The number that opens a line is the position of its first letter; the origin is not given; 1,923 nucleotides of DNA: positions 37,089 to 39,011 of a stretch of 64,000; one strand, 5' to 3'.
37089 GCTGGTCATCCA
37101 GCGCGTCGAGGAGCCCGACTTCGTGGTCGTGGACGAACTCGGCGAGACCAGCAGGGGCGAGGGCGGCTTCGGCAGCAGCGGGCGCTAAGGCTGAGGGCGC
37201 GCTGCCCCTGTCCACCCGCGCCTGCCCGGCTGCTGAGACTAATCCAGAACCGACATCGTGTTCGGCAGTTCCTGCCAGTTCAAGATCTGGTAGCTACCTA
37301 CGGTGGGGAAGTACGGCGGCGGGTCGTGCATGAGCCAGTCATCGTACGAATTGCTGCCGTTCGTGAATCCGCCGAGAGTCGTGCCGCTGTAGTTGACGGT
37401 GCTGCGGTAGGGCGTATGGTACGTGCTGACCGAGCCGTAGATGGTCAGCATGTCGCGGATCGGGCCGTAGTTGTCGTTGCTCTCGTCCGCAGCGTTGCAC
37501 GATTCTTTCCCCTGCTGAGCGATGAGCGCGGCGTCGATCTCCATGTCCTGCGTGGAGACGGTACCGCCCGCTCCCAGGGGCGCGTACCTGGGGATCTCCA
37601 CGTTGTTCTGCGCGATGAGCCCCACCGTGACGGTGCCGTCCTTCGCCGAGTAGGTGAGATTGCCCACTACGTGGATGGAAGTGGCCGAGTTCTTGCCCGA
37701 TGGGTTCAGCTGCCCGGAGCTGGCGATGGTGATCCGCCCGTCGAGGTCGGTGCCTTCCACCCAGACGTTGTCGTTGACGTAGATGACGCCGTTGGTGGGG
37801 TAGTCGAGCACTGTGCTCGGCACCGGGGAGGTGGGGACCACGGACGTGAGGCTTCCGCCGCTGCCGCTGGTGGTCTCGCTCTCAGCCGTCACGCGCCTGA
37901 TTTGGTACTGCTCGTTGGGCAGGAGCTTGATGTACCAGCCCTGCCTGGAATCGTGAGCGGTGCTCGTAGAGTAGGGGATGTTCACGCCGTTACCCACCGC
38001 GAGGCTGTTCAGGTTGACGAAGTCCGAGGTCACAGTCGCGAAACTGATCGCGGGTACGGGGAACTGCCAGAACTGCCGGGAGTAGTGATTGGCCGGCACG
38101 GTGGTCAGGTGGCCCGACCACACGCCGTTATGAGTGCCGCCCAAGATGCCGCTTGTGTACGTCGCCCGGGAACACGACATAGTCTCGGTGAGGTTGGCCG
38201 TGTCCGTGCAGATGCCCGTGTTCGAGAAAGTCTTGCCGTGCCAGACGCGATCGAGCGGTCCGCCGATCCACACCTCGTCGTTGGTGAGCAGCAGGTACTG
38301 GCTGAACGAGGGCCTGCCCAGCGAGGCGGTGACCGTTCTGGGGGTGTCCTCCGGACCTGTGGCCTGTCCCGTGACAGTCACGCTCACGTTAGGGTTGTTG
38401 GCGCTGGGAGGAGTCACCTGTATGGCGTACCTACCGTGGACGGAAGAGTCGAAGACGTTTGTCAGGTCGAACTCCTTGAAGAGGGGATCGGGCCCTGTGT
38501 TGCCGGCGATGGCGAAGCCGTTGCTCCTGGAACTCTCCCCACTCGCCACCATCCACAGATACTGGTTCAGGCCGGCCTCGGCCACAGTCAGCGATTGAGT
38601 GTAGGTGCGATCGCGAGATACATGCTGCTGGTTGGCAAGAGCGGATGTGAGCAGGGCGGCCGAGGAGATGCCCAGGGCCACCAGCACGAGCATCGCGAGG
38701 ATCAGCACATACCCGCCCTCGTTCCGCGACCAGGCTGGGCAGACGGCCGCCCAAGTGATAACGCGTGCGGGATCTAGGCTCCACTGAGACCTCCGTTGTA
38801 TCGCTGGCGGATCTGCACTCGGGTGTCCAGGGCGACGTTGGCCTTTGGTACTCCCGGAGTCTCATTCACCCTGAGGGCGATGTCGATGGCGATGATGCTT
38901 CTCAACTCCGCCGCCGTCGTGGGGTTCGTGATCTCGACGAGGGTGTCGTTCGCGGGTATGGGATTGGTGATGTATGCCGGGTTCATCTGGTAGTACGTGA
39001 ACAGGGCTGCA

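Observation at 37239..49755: Pilin-only super-locus: two major pilins plus three ordered minor-pilin sets, with no assembly machinery in cis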

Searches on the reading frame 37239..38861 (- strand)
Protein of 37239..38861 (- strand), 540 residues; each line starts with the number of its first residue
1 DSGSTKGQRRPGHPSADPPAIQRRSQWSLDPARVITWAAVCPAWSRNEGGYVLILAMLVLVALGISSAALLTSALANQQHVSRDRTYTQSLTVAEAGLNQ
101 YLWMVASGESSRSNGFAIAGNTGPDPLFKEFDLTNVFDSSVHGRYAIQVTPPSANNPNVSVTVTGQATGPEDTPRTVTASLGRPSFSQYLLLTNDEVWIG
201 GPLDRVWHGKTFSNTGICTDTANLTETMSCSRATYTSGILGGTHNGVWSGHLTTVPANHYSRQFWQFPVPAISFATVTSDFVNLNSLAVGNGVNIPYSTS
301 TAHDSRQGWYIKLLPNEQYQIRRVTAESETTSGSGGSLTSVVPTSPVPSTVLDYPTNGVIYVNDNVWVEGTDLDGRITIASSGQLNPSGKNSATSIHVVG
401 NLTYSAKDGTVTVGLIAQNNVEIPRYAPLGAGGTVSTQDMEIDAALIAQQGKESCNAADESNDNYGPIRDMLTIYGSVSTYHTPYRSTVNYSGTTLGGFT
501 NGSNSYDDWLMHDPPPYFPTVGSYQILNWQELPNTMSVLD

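Call 4: search_protein_families(library=pfam, max_evalue=0.1, proteins=[window:37239-38861:-])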
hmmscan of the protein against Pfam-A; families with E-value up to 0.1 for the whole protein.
window:37239-38861:- (540 aa): 1 family
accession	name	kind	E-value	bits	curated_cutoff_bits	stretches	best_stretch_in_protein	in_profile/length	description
PF14341.11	PilX_N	-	0.035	14.5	25.5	1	49-99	2-51/51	PilX N-terminal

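Call 10: find_homologous_proteins(query=window:37242-38735:-)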
Query seq(498 aa) (498 aa): 153 proteins with E <= 0.001 among 8000 candidates; the best 120 are listed.
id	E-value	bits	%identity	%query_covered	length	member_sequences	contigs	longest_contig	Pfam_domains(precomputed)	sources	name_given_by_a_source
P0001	0.0e+0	1091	100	97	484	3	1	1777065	-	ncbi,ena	-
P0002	8.4e-277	937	85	98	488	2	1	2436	-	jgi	jgi:hypothetical protein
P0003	4.3e-276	934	83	99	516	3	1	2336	-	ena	-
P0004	4.2e-274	928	85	98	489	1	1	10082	-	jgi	jgi:hypothetical protein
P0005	9.8e-273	923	82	99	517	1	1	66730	-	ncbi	-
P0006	1.1e-270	916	83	98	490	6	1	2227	-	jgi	jgi:hypothetical protein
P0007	3.8e-266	901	81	99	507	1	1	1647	-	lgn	-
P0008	4.0e-265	898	81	99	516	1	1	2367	-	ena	-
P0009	7.1e-260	881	80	99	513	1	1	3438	-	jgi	jgi:Tfp pilus assembly protein PilX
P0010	1.4e-253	860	78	93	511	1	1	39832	-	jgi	jgi:Tfp pilus assembly protein PilX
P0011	2.8e-248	843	76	99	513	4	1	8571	-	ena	-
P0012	1.4e-247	840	76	99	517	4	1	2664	-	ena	-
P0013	6.0e-241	818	82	90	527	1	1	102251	-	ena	-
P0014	1.1e-240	818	74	99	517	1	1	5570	-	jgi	jgi:hypothetical protein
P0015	5.1e-229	779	72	99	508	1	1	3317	-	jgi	jgi:Tfp pilus assembly protein PilX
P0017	5.2e-226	769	71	99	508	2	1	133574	-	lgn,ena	-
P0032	1.3e-194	666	63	99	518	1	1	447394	-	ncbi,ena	-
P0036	1.4e-190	652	61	99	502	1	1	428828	-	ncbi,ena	-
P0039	4.6e-175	601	59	99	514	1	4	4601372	-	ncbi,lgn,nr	ncbi:MAG: hypothetical protein M5U22_13755 [Thermoleophilia bacterium]|nr:hypothetical protein [Ther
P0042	2.0e-173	596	58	96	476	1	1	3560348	-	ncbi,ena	-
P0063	1.5e-164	566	54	99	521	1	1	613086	-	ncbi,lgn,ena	-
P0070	1.5e-161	557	52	100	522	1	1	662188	-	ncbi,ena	-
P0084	3.4e-156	539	54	100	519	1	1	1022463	-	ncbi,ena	-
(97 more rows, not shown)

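Call 11: find_encoding_contigs(protein=P0001, flank=10000, max_places=3)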
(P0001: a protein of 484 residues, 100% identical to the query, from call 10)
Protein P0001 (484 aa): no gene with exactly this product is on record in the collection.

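Call 12: find_encoding_contigs(protein=P0039, flank=10000, max_places=3)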
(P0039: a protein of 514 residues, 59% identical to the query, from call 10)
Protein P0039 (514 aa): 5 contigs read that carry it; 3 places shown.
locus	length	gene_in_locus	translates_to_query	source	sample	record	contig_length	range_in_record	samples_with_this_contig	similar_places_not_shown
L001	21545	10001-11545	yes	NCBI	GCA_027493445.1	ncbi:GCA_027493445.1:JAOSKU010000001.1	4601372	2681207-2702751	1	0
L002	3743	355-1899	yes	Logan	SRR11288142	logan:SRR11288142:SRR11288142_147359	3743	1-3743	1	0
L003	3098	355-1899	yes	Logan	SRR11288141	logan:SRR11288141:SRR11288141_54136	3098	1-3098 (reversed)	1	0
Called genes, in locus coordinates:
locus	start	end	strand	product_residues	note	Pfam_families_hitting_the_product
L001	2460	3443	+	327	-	PF00579:tRNA-synt_1b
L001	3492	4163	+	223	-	PF00512:HisKA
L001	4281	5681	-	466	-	PF00115:COX1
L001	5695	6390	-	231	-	PF22085:NorB_cytochrome_c-like (faint), PF13442:Cytochrome_CBB3 (faint), PF00034:Cytochrom_C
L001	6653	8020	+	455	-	PF02369:Big_1 (faint), PF13620:CarboxypepD_reg (weak), PF17789:MG4 (faint), PF17802:SpaA (faint), PF13620:CarboxypepD_reg (weak)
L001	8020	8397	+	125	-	-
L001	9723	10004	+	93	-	-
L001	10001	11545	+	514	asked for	-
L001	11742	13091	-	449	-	PF00202:Aminotran_3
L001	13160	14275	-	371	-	PF05222:AlaDh_PNT_N, PF07992:Pyr_redox_2 (weak), PF01262:AlaDh_PNT_C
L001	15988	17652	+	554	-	PF07905:PucR, PF17853:GGDEF_2, PF13556:HTH_30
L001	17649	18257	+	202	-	-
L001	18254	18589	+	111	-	PF12973:Cupin_7 (weak), PF07883:Cupin_2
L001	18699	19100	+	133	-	PF22263:DUF6951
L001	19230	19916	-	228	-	PF10050:DUF2284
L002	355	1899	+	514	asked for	-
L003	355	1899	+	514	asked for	-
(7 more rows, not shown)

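Call 13: list_cluster_members(proteins=[P0001, P0005, P0013, P0032, P0036, P0042, P0063, P0070, P0084, P0017])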
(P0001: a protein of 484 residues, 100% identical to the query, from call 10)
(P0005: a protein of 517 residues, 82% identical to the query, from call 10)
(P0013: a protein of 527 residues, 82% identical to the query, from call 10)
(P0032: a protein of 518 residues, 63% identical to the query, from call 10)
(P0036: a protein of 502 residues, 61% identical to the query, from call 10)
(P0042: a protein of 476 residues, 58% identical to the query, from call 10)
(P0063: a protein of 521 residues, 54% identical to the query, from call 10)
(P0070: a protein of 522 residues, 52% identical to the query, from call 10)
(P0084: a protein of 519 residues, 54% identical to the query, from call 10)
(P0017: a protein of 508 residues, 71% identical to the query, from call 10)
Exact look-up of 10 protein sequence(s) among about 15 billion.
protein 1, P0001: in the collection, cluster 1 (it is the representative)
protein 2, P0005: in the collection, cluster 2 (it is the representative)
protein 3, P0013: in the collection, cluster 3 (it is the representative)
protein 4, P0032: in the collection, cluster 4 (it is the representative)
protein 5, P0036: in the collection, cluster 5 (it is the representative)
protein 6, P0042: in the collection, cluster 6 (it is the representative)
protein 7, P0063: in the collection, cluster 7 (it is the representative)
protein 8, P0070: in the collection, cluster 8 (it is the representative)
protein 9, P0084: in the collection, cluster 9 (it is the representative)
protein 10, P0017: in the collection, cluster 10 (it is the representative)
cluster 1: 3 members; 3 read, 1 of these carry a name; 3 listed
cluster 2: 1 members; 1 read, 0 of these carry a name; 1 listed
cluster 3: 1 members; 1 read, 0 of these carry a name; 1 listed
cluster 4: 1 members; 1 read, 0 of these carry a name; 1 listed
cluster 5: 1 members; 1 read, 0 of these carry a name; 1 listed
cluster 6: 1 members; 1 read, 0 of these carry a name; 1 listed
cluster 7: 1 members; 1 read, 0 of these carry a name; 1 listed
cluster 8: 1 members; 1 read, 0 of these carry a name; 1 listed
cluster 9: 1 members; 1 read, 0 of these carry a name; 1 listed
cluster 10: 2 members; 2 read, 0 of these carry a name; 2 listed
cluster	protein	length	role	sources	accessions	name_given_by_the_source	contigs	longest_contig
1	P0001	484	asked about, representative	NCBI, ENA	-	-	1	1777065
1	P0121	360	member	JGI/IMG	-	hypothetical protein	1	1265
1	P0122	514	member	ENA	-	-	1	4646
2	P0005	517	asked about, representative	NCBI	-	-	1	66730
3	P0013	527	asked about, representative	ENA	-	-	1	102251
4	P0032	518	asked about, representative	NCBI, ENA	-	-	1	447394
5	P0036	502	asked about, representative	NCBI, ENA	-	-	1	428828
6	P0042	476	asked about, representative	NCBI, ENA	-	-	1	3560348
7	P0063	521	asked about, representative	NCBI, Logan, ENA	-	-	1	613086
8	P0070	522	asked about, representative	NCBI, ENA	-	-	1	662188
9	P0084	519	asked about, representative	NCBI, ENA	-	-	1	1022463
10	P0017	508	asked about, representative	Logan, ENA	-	-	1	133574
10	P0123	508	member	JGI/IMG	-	-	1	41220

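Call 14: find_encoding_contigs(protein=P0005, flank=10000, max_places=2)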
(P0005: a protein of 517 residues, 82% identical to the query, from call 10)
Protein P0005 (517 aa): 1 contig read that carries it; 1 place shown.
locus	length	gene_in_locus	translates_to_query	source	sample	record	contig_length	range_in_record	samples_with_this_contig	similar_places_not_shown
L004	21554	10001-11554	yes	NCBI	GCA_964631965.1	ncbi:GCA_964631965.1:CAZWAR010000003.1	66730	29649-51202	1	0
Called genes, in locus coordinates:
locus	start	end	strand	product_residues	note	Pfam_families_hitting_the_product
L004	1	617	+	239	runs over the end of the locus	PF21948:LplA-B_cat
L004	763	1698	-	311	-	PF23023:Anti-Pycsar_Apyc1, PF00753:Lactamase_B, PF12706:Lactamase_B_2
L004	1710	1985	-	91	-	-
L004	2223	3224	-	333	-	-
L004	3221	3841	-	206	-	-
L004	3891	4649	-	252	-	-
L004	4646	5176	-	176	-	PF07963:N_methyl (weak)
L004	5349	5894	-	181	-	PF07963:N_methyl (weak)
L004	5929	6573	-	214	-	PF13431:TPR_17 (faint), PF13424:TPR_12 (faint), PF07719:TPR_2 (faint), PF13176:TPR_7 (faint), PF13428:TPR_14 (faint), PF13432:TPR_16, PF24575:TPR_Slam (faint), PF14559:TPR_19 (weak), +3 more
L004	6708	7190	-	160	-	PF07963:N_methyl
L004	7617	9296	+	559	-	PF01833:TIG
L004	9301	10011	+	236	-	-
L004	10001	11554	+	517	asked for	-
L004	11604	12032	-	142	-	PF00692:dUTPase, PF22769:DCD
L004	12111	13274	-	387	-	PF00155:Aminotran_1_2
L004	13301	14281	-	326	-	PF01678:DAP_epimerase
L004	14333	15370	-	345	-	PF01715:IPPT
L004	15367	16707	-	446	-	PF00919:UPF0004, PF04055:Radical_SAM, PF01938:TRAM (weak)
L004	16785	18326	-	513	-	PF12072:RNase_Y_N, PF00013:KH_1 (weak), PF01966:HD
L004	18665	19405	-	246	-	PF21982:RecX_HTH1, PF02631:RecX_HTH2, PF21981:RecX_HTH3 (weak)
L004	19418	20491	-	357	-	PF00154:RecA_N, PF08423:Rad51, PF06745:ATPase (weak), PF27531:MT3502_N, PF21096:RecA_C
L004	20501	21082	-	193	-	PF02834:LigT_PEase (weak), PF13563:2_5_RNA_ligase2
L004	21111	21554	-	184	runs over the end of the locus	PF01066:CDP-OH_P_transf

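Call 15: find_encoding_contigs(protein=P0013, flank=10000, max_places=2)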
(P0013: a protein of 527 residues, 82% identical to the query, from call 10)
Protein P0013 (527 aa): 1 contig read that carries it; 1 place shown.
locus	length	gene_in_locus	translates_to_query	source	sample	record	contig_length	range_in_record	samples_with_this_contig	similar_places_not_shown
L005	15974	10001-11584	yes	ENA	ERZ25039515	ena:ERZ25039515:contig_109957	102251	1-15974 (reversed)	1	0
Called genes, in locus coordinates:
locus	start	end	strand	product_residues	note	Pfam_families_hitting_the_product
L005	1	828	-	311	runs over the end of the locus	PF23023:Anti-Pycsar_Apyc1, PF00753:Lactamase_B, PF12706:Lactamase_B_2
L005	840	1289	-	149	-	-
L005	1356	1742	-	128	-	-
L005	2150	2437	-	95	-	-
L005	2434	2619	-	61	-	-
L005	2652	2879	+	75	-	-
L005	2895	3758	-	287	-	-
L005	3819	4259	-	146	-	-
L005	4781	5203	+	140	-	-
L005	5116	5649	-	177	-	PF13424:TPR_12 (faint), PF07719:TPR_2 (faint), PF13181:TPR_8 (faint), PF13428:TPR_14 (faint), PF13432:TPR_16 (faint), PF14559:TPR_19 (faint)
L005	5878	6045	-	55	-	-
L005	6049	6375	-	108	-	PF07963:N_methyl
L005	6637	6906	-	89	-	-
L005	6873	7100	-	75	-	PF07963:N_methyl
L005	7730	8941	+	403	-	PF17802:SpaA (faint), PF02369:Big_1 (faint), PF13620:CarboxypepD_reg (weak)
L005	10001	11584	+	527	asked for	-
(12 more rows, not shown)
